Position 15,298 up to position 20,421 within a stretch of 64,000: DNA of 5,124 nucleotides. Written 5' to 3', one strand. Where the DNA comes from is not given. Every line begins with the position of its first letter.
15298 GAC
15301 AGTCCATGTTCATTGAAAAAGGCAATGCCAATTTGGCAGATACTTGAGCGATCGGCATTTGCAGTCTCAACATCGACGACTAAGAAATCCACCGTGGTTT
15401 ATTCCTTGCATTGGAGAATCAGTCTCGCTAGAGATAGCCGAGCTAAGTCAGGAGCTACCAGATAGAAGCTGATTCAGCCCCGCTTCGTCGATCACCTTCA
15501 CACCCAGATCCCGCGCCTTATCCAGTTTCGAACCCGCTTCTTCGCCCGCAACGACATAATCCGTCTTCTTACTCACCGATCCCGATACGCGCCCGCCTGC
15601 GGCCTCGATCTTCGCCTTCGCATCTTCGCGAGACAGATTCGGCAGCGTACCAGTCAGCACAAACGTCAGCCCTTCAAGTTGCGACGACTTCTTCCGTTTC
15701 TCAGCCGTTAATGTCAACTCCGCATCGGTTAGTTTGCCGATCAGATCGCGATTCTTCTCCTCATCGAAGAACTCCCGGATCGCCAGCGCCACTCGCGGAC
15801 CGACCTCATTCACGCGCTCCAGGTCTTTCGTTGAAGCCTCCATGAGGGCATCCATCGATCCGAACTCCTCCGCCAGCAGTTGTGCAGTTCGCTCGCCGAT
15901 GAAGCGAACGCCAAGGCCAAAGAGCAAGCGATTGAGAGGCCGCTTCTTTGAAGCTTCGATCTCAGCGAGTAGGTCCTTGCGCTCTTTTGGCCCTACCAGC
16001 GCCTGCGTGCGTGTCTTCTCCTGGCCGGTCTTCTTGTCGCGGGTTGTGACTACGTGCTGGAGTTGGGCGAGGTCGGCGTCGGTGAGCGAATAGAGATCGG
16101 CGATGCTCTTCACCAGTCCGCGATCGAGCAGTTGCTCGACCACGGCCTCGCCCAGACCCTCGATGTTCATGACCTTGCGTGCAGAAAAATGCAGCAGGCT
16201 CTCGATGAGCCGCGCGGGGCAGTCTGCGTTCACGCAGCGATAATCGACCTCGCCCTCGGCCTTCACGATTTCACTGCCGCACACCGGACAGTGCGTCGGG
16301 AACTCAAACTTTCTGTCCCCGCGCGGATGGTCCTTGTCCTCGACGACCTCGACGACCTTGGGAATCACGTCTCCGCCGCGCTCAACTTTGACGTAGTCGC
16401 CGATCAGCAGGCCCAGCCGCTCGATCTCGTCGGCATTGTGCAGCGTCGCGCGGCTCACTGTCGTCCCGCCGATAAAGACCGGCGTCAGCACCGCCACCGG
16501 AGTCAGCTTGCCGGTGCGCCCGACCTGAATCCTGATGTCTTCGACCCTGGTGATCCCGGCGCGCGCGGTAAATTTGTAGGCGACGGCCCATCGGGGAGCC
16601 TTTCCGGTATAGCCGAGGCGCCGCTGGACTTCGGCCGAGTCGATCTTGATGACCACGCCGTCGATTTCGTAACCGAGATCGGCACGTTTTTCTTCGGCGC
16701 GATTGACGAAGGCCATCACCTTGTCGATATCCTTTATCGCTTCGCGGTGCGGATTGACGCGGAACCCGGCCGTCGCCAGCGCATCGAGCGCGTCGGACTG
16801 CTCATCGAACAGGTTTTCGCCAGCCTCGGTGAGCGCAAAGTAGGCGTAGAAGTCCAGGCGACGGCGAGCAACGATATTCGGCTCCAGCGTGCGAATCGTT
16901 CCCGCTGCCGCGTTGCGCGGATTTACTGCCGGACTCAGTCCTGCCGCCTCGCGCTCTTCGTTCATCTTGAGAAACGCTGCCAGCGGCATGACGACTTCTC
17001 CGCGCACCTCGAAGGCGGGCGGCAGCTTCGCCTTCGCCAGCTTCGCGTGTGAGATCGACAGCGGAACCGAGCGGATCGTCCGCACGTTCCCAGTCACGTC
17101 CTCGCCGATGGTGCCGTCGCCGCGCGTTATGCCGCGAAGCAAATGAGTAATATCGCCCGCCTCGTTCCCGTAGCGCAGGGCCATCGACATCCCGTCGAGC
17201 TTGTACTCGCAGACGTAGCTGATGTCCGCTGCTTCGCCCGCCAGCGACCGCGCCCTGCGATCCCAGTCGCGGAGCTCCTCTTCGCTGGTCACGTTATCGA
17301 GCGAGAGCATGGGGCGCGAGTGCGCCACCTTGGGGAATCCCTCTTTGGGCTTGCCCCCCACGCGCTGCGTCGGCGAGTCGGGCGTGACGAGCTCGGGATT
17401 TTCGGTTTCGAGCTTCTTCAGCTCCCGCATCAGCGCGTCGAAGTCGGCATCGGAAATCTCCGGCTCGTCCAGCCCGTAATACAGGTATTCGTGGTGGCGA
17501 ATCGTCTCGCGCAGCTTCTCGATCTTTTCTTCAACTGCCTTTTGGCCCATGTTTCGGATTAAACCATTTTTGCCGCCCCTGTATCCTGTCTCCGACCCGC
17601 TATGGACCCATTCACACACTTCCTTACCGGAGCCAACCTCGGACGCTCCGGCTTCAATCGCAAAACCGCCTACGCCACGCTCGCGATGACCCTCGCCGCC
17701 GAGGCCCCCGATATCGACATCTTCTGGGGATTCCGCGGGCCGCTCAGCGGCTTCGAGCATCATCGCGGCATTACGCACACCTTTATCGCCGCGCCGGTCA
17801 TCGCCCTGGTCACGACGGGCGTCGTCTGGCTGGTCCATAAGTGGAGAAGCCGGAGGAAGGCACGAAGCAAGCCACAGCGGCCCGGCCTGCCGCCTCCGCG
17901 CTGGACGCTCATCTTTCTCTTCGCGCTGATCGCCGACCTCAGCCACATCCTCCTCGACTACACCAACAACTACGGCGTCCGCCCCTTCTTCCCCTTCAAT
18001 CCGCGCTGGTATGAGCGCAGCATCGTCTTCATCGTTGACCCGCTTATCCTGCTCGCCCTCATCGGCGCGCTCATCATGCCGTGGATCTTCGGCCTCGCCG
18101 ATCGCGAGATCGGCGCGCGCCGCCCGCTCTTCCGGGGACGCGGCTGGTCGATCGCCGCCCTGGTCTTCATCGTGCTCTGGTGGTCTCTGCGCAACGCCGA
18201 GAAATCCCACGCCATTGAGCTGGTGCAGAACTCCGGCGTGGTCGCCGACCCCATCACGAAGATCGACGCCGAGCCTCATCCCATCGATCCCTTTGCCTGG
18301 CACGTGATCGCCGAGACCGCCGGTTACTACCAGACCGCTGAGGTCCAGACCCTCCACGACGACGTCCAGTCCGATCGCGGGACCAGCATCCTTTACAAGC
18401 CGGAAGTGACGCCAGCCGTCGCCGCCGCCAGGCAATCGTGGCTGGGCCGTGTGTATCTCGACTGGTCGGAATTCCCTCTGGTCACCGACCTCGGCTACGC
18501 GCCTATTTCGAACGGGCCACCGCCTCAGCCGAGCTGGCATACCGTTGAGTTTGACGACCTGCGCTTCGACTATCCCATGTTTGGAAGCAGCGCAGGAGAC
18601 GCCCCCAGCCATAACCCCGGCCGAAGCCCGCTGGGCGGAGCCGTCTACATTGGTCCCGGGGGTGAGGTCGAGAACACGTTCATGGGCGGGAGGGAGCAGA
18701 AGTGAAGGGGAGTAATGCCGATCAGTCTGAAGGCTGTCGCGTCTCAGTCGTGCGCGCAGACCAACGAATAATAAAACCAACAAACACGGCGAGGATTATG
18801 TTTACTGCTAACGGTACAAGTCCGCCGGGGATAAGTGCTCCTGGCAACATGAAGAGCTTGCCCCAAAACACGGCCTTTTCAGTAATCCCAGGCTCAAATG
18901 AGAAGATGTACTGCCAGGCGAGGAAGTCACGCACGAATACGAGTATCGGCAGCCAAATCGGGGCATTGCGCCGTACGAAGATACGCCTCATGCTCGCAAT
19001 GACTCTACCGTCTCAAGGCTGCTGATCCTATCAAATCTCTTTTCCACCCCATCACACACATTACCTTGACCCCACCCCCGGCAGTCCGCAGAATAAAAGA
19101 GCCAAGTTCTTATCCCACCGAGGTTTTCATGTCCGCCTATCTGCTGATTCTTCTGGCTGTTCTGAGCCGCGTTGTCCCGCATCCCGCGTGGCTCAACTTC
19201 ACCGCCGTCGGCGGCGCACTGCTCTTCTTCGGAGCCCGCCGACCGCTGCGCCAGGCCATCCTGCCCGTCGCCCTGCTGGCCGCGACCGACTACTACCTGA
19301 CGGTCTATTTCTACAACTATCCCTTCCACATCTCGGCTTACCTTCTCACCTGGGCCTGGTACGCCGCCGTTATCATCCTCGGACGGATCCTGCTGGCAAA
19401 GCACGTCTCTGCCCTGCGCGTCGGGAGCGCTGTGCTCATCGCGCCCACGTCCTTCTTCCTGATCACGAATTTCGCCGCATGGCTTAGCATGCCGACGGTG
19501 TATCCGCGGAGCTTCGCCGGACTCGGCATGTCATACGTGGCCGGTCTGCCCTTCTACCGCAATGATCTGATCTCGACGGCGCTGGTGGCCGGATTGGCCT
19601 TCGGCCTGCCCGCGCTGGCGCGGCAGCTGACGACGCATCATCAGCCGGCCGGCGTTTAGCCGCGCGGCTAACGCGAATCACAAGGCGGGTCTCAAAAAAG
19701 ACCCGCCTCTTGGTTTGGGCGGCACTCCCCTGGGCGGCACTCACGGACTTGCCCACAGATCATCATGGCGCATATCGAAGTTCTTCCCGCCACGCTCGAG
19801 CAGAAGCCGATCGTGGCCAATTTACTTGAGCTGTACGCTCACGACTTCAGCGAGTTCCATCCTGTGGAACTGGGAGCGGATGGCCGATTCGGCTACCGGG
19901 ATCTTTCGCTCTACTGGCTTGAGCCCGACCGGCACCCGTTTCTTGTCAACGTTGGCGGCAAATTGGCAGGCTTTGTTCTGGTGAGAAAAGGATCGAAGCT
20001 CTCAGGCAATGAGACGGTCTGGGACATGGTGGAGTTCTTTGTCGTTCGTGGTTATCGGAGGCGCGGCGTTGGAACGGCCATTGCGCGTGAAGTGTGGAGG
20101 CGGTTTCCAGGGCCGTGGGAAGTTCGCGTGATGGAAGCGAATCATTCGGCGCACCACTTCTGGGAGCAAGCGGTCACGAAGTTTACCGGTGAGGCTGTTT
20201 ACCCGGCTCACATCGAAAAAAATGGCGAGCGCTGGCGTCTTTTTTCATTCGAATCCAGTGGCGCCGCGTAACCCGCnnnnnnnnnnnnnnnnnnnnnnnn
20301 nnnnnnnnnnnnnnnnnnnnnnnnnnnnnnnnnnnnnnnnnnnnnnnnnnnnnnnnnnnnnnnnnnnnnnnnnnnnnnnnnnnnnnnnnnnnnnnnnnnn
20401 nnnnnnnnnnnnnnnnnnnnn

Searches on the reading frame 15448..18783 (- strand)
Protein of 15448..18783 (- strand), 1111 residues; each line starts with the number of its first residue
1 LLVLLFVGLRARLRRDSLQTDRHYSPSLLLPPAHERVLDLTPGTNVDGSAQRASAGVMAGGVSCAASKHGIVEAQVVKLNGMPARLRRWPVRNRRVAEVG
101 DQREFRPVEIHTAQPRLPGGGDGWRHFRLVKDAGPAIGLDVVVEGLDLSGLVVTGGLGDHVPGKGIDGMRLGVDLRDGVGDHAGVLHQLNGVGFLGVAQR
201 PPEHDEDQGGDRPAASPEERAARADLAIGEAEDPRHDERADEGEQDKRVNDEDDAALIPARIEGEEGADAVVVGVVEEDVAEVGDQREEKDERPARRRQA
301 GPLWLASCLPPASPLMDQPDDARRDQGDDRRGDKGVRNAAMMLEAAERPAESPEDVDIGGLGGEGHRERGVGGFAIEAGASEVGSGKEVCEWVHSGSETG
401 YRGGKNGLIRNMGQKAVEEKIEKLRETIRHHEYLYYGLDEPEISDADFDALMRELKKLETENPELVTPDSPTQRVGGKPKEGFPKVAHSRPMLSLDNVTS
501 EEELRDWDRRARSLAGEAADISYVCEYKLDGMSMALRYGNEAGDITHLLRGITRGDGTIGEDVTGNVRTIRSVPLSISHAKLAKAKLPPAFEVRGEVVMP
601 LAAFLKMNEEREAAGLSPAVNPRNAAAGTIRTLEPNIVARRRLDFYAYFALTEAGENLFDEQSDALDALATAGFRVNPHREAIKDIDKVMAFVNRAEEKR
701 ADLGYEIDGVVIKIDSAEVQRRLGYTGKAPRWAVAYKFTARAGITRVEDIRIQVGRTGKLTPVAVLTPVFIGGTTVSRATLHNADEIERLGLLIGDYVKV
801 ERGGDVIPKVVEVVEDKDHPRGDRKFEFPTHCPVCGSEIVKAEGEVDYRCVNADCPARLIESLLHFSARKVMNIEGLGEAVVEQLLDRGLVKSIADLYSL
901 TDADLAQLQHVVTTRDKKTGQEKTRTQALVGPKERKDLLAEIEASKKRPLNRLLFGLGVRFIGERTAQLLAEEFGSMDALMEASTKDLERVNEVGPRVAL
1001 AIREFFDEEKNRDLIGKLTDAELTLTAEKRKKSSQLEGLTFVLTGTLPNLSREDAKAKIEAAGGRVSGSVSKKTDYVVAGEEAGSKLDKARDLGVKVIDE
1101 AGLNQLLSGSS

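Call 57: search_protein_families(library=pfam, proteins=[window:15448-18783:-], max_evalue=0.001)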
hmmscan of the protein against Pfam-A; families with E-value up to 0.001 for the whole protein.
window:15448-18783:- (1111 aa): 9 families
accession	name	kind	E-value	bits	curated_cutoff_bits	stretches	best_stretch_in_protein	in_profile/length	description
PF01653.23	DNA_ligase_aden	-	2e-84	283.5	27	1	482-740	3-252/253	NAD-dependent DNA ligase adenylation domain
PF03120.22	DNA_ligase_OB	-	1.2e-32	112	32.9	1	745-818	2-75/79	NAD-dependent DNA ligase OB-fold domain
PF12826.13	HHH_2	-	6.5e-25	87.5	27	1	952-1015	1-64/64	Helix-hairpin-helix motif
PF00533.33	BRCT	-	1.4e-15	57.7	21.3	1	1032-1106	2-77/78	BRCA1 C Terminus (BRCT) domain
PF03119.21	DNA_ligase_ZBD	-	1.2e-12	47.9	25.8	1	831-857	1-27/27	NAD-dependent DNA ligase C4 zinc finger domain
PF22745.1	Nlig-Ia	-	8.9e-12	45.9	27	1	417-467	2-52/92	DNA ligase-like, N-terminal NAD+-binding domain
PF14520.12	HHH_5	-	1e-10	42.4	27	1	957-1005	5-54/57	Helix-hairpin-helix domain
PF12738.14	PTCB-BRCT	-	3.4e-06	27.4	22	1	1044-1098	6-59/63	twin BRCT domain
PF16589.12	BRCT_2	-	5.7e-05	23.8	27.3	1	1036-1099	3-66/86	BRCT domain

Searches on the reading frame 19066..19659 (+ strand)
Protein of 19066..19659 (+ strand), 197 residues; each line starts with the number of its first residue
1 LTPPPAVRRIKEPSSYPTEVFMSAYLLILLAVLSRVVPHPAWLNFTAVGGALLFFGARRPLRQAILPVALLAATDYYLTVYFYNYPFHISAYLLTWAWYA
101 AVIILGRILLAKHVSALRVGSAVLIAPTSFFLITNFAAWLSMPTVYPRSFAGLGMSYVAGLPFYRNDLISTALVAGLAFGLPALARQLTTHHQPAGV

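Call 57: search_protein_families(library=pfam, proteins=[window:19066-19659:+], max_evalue=0.001)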
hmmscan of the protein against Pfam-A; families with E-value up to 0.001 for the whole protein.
window:19066-19659:+ (197 aa): 1 family
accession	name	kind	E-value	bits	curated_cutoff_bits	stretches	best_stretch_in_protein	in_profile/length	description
PF20221.3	DUF6580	-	9.8e-31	107.6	27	1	21-187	7-157/162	Family of unknown function (DUF6580)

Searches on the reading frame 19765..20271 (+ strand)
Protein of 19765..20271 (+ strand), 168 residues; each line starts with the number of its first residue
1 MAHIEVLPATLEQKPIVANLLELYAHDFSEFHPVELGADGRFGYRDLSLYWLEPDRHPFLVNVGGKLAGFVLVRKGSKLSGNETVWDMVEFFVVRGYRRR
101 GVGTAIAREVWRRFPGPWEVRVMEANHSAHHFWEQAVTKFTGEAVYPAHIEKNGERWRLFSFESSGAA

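Call 57: search_protein_families(library=pfam, proteins=[window:19765-20271:+], max_evalue=0.001)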
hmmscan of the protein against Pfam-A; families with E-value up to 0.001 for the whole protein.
window:19765-20271:+ (168 aa): 2 families
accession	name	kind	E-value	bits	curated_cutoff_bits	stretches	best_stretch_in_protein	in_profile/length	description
PF00583.31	Acetyltransf_1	-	1.8e-10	41.5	20.7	1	20-135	4-113/116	Acetyltransferase (GNAT) family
PF13508.13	Acetyltransf_7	-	0.00021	22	27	1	57-135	4-79/84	Acetyltransferase (GNAT) domain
